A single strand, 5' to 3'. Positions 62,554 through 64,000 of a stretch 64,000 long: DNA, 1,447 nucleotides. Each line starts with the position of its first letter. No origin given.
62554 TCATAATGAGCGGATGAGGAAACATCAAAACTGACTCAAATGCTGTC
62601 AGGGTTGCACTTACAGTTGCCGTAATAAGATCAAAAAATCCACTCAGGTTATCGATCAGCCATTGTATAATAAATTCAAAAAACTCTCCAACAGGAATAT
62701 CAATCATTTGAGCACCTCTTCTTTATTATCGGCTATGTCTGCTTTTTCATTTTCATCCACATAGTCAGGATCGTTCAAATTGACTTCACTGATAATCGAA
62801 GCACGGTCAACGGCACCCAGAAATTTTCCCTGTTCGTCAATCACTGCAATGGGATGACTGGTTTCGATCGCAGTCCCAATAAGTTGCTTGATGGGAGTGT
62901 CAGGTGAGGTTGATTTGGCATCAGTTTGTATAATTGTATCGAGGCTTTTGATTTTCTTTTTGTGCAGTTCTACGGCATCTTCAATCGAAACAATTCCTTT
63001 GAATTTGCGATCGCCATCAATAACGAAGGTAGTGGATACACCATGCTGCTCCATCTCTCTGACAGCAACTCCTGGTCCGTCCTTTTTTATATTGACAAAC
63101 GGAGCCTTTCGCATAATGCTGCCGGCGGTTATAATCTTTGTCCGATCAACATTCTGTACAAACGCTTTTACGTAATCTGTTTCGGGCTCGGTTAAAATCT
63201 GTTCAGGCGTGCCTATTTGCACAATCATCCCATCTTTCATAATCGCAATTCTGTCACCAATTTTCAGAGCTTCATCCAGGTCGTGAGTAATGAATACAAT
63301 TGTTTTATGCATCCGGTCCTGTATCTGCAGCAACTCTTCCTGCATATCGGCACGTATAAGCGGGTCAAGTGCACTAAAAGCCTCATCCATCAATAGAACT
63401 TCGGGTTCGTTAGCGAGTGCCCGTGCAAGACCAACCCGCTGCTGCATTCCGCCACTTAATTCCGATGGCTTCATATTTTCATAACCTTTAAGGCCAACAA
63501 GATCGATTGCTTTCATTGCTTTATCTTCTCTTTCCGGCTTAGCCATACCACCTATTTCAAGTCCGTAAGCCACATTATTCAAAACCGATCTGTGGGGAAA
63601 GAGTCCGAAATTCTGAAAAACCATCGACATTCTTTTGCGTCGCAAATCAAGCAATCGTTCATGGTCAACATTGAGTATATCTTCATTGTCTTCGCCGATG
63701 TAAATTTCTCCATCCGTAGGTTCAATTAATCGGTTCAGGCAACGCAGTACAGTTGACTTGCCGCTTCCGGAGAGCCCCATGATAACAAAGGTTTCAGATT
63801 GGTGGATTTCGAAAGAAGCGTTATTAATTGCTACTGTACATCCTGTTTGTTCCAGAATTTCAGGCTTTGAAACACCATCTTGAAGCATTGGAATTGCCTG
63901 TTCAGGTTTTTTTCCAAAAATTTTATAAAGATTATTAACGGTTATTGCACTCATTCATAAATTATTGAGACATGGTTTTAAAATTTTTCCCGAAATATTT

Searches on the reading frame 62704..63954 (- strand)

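Call 73: search_protein_families(library=pfam, proteins=[window:62704-63954:-], max_evalue=0.00001)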
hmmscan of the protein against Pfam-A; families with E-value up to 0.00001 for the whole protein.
window:62704-63954:- (416 aa): 3 families
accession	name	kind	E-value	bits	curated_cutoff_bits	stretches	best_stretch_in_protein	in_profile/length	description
PF00005.33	ABC_tran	-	2.3e-32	112.9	25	1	44-193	2-136/137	ABC transporter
PF00571.33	CBS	-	1.4e-10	41.8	24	0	278-329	2-53/57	CBS domain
PF13304.12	AAA_21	-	1e-06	29.5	27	0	154-225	226-299/304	AAA domain, putative AbiEii toxin, Type IV TA system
